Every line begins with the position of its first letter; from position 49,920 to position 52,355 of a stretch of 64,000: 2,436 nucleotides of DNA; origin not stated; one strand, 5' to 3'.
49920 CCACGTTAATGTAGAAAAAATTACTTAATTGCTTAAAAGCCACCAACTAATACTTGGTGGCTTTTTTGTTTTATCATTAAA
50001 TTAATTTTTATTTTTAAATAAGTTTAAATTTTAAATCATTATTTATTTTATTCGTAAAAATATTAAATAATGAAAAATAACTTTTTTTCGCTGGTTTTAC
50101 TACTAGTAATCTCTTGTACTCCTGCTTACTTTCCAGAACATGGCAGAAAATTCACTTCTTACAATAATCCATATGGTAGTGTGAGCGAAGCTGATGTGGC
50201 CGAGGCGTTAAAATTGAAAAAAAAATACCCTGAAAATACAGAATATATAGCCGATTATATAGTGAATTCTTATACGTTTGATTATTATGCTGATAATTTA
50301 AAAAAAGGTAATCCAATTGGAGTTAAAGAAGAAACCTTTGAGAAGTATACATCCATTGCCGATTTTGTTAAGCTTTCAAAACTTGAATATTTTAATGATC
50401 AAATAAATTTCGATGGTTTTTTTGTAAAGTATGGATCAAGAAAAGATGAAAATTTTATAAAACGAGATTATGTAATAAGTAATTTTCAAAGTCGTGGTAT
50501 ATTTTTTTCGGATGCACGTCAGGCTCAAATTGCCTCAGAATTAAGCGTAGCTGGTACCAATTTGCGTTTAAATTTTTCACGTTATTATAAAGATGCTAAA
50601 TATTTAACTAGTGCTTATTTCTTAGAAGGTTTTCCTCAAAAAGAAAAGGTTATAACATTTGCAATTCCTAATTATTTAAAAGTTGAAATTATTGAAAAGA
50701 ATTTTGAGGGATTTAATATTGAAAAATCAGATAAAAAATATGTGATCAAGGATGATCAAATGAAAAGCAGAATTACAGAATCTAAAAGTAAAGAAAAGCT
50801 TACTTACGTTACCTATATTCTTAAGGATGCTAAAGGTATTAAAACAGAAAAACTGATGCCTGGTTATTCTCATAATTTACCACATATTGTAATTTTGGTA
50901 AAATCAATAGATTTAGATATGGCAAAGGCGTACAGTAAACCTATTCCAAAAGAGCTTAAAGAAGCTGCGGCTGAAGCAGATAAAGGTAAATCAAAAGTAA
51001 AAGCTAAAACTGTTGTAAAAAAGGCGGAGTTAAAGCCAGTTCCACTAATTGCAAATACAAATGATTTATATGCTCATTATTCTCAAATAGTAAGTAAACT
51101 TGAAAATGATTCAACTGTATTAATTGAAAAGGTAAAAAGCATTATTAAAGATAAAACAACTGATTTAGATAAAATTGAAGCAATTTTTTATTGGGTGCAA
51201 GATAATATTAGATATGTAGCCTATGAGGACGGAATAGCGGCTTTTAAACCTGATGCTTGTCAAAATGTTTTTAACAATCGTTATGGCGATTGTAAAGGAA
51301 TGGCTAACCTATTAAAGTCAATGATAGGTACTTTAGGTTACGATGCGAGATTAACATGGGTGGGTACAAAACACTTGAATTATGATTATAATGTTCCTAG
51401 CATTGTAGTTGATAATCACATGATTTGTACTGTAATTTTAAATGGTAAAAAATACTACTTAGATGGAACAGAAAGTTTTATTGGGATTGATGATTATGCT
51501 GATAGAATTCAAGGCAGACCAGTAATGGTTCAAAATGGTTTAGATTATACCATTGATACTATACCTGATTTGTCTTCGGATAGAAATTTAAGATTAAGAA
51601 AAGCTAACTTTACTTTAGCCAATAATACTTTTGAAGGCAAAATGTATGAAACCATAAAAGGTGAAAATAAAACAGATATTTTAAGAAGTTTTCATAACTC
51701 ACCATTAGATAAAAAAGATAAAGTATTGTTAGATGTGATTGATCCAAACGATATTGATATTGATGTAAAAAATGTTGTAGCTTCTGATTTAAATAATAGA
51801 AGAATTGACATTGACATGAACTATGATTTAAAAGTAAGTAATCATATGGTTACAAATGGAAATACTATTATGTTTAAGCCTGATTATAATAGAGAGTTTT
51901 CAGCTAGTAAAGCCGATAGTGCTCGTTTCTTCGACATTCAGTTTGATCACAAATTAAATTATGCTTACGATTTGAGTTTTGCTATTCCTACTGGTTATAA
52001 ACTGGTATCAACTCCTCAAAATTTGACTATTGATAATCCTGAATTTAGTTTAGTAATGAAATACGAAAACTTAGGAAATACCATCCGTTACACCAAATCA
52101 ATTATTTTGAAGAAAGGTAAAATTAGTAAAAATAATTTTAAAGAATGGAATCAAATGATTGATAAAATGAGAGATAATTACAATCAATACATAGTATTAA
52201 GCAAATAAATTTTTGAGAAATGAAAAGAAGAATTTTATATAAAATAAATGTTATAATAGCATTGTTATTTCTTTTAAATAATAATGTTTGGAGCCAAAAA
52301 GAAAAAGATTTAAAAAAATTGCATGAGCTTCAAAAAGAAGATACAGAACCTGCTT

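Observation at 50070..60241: Tandemly duplicated three-gene cell-surface module: TGase-like lipoprotein, degenerate TGase-like partner and small outer-membrane barrel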

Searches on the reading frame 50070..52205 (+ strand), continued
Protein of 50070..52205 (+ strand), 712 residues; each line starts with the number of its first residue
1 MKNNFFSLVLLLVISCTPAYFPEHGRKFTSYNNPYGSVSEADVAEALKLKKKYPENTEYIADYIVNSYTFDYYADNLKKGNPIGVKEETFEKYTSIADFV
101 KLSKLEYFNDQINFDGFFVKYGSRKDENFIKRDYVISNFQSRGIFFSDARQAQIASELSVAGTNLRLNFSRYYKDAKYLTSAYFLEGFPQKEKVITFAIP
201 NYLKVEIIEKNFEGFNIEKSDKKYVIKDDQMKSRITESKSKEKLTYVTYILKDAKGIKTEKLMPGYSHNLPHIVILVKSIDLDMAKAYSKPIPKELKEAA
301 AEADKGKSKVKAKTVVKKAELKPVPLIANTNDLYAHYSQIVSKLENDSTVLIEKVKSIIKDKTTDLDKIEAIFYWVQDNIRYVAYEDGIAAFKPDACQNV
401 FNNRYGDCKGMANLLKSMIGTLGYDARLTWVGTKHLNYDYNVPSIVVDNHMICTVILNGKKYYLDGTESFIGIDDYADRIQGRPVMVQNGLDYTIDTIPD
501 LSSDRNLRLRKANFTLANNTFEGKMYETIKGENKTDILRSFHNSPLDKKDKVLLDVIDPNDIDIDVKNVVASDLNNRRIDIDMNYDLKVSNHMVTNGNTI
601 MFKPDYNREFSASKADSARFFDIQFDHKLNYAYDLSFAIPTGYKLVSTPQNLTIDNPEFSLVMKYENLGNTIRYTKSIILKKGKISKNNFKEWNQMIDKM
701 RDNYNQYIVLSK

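Call 23: find_encoding_contigs(protein=P0006, flank=10000, max_places=1)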
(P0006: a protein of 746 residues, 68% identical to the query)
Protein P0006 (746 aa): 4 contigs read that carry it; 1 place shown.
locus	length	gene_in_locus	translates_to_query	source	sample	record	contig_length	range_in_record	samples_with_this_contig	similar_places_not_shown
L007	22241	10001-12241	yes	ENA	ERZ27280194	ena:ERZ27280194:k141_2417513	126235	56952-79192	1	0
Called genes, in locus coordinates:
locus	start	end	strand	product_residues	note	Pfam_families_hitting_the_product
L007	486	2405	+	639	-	PF04551:GcpE, PF26540:GcpE_C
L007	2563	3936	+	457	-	PF18962:Por_Secre_tail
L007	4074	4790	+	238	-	PF20772:TACO1_YebC_N, PF01709:Transcrip_reg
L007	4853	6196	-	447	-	PF12741:SusD-like, PF12771:SusD-like_2, PF07980:SusD_RagB (faint)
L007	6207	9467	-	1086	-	PF13620:CarboxypepD_reg, PF13715:CarbopepD_reg_2, PF07715:Plug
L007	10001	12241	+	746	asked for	PF01841:Transglut_core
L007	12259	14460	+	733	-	PF12969:DUF3857 (weak)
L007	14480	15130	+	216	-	-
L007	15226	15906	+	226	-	-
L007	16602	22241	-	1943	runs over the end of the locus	PF18962:Por_Secre_tail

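Call 24: find_encoding_contigs(protein=P0007, flank=10000, max_places=1)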
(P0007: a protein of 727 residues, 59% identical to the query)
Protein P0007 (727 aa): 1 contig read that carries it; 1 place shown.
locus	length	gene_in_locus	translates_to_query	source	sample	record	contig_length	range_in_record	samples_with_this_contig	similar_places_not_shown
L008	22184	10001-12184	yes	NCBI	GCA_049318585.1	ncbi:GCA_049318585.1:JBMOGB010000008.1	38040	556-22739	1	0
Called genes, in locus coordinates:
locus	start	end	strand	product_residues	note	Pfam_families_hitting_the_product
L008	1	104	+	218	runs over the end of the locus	PF27096:UvrC_M (weak)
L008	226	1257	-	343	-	PF19408:PKD_6 (weak), PF13585:CHU_C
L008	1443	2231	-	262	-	-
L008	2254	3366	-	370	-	PF18911:PKD_4, PF00801:PKD (weak)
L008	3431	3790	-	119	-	-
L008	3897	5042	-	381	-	PF20230:DUF6588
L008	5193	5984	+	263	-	PF00557:Peptidase_M24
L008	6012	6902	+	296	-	PF00491:Arginase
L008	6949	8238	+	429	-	PF01790:LGT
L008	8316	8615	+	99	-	PF01909:NTP_transf_2, PF18765:Polbeta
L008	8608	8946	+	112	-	PF01934:HepT-like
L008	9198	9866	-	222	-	PF01128:IspD, PF12804:NTP_transf_3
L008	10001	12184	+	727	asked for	PF01841:Transglut_core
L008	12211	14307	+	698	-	-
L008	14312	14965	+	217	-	-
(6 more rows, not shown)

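Call 37: find_related_loci(query=A4, collection=genome_contigs, flank=10000)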
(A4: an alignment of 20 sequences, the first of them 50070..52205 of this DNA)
Query A4 (712 aa) in genome_contigs; peptide patterns used: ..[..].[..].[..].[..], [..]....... (x = any residue, [..] = any of these).
600 stretches matched a pattern (row limit reached: there are more); 596 encode a relative of the query (tblastn E <= 1e-3); the best 80 are kept; 80 distinct loci.
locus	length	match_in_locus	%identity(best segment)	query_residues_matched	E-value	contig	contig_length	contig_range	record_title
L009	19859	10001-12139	86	1-712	0e+0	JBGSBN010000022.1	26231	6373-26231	MAG: Candidatus Methylacidiphilales bacterium isolate NCIPD_CMAR_MAG_16 k141_1558872_length_26231_cov_8.5445, whole geno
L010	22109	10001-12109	70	7-712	0e+0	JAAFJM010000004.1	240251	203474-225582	MAG: Bacteroidetes bacterium isolate bin39.metabat.b16b17b19.001 WN_Bacteroidetes_5_scaffold_4, whole genome shotgun seq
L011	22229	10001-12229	68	1-709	0e+0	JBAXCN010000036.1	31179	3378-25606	MAG: Bacteroidota bacterium isolate ELA194 MAG194_36, whole genome shotgun sequence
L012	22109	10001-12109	68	7-712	0e+0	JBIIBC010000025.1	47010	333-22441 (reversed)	MAG: Bacteroidia bacterium isolate ME2000-06-20pf_3300042868_group1_bin130 Rohwer_bin1047_scaffold_442_c1, whole genome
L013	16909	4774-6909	93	1-712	0e+0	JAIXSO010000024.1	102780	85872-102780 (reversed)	MAG: Bacteroidetes bacterium isolate C8_MAG_00008 pond_C8_MAG_00008_000000000067, whole genome shotgun sequence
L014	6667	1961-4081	46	28-712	0e+0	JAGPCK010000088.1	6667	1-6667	MAG: Bacteroidia bacterium isolate Gw_SlAct_bin_253 Gw_SlAct_45840_length_6667_cov_10.741590, whole genome shotgun seque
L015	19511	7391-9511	46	28-712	0e+0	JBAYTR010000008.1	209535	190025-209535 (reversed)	MAG: Bacteroidia bacterium isolate SO_2016_LW3_13 scaffold00076_LW162_2016, whole genome shotgun sequence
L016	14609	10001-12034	43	46-712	1e-179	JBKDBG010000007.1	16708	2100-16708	MAG: Bacteroidota bacterium isolate samp_2079_concoct_418 samp_2079_66052, whole genome shotgun sequence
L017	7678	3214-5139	35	1-712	1e-125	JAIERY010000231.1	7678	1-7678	MAG: Cytophagaceae bacterium isolate co.spades.METABAT.1kb_183 c_000000419747, whole genome shotgun sequence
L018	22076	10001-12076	33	10-712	1e-127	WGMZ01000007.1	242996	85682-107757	MAG: Bacteroidetes bacterium isolate RI_431 c_000000028832, whole genome shotgun sequence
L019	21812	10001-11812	35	50-712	2e-123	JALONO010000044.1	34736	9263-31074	MAG: Bernardetiaceae bacterium isolate Prado079 scaffold_4452, whole genome shotgun sequence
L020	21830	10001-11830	36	42-712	8e-123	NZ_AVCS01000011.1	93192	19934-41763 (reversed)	Flavobacterium enshiense DK69 FEDK69T_11, whole genome shotgun sequence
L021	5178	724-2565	35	38-712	1e-122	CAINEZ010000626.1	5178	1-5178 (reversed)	MAG: uncultured Bacteroidetes bacterium isolate AlinenLipids_bin-7249 genome assembly, contig: bin-7249:626/704, whole g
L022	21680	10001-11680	36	96-712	1e-121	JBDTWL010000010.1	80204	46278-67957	MAG: Ferruginibacter sp. isolate cluster3_bin.90 NODE_587_length_80204_cov_14.338045, whole genome shotgun sequence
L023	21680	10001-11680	35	96-712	1e-121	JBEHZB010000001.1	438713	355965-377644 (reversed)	MAG: Bacteroidota bacterium isolate ESF1.bin.95 NODE_13_length_438713_cov_14.069767, whole genome shotgun sequence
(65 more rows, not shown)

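Call 43: search_solved_structures(query=A4, max_evalue=1, show_alignments=1)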
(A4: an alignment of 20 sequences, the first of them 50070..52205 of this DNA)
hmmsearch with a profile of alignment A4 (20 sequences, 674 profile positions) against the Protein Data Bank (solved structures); distinct sequences matched with E-value up to 1: 1.
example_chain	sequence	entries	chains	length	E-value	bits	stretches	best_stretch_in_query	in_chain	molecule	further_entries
2qxy_A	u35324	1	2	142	0.17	13.5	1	476-569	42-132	Response regulator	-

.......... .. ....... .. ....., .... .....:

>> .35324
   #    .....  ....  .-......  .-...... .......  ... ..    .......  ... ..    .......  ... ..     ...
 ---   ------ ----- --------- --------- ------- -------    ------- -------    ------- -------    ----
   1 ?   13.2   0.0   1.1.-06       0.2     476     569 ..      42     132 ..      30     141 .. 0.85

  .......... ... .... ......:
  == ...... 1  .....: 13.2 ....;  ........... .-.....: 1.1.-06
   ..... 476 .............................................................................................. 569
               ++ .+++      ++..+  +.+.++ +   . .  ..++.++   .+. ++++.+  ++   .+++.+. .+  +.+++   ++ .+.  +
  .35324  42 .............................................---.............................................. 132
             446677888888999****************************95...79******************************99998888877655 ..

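Call 67: search_protein_families(library=padloc, proteins=[window:50070-52205:+], max_evalue=0.01)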
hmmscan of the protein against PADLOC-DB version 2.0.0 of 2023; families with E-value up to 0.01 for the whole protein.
window:50070-52205:+ (712 aa): 0 families

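Call 85: search_protein_families(library=pfam, alignment_id=A5, max_evalue=0.001)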
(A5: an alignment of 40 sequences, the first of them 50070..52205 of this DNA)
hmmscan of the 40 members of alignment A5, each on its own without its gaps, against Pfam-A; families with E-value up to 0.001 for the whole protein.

A. member 1, window:50070-52205:+ (712 aa): 2 families
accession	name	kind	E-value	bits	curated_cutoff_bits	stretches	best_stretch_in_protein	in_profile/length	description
PF01841.26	Transglut_core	-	1.2e-09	38.9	23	1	355-433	4-79/108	Transglutaminase-like superfamily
PF12970.12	DUF3858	-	1.2e-06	29.1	27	1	617-708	23-114/116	Domain of Unknown Function with PDB structure (DUF3858)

B. families by the number of members that match (of 40 scanned): 4 families
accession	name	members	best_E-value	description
PF01841.26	Transglut_core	40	6.4e-13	Transglutaminase-like superfamily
PF12970.12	DUF3858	15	5.5e-08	Domain of Unknown Function with PDB structure (DUF3858)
PF12969.12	DUF3857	15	1.2e-07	Domain of Unknown Function with PDB structure (DUF3857)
PF04473.18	DUF553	2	0.0005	Transglutaminase-like domain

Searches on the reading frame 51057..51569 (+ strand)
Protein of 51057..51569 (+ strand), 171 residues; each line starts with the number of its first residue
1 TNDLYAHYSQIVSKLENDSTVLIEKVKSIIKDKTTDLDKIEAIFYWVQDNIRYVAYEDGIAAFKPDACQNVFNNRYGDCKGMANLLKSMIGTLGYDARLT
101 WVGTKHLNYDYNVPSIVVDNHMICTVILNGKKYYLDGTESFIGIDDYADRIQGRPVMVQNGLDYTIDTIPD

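Call 93: search_solved_structures(query=window:51057-51569:+, max_evalue=10, show_alignments=3)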
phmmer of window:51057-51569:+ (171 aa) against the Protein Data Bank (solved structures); distinct sequences matched with E-value up to 10: 3.
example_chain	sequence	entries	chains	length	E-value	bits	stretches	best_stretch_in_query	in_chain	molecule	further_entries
1cby_A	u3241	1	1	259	0.6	13.1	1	6-55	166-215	DELTA-ENDOTOXIN CYTB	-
9ux7_A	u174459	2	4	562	0.68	12.9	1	76-152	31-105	Lamassu protein LmuB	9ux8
3oq9_A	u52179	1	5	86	0.88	12.6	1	13-73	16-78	Tumor necrosis factor receptor superfamily member 6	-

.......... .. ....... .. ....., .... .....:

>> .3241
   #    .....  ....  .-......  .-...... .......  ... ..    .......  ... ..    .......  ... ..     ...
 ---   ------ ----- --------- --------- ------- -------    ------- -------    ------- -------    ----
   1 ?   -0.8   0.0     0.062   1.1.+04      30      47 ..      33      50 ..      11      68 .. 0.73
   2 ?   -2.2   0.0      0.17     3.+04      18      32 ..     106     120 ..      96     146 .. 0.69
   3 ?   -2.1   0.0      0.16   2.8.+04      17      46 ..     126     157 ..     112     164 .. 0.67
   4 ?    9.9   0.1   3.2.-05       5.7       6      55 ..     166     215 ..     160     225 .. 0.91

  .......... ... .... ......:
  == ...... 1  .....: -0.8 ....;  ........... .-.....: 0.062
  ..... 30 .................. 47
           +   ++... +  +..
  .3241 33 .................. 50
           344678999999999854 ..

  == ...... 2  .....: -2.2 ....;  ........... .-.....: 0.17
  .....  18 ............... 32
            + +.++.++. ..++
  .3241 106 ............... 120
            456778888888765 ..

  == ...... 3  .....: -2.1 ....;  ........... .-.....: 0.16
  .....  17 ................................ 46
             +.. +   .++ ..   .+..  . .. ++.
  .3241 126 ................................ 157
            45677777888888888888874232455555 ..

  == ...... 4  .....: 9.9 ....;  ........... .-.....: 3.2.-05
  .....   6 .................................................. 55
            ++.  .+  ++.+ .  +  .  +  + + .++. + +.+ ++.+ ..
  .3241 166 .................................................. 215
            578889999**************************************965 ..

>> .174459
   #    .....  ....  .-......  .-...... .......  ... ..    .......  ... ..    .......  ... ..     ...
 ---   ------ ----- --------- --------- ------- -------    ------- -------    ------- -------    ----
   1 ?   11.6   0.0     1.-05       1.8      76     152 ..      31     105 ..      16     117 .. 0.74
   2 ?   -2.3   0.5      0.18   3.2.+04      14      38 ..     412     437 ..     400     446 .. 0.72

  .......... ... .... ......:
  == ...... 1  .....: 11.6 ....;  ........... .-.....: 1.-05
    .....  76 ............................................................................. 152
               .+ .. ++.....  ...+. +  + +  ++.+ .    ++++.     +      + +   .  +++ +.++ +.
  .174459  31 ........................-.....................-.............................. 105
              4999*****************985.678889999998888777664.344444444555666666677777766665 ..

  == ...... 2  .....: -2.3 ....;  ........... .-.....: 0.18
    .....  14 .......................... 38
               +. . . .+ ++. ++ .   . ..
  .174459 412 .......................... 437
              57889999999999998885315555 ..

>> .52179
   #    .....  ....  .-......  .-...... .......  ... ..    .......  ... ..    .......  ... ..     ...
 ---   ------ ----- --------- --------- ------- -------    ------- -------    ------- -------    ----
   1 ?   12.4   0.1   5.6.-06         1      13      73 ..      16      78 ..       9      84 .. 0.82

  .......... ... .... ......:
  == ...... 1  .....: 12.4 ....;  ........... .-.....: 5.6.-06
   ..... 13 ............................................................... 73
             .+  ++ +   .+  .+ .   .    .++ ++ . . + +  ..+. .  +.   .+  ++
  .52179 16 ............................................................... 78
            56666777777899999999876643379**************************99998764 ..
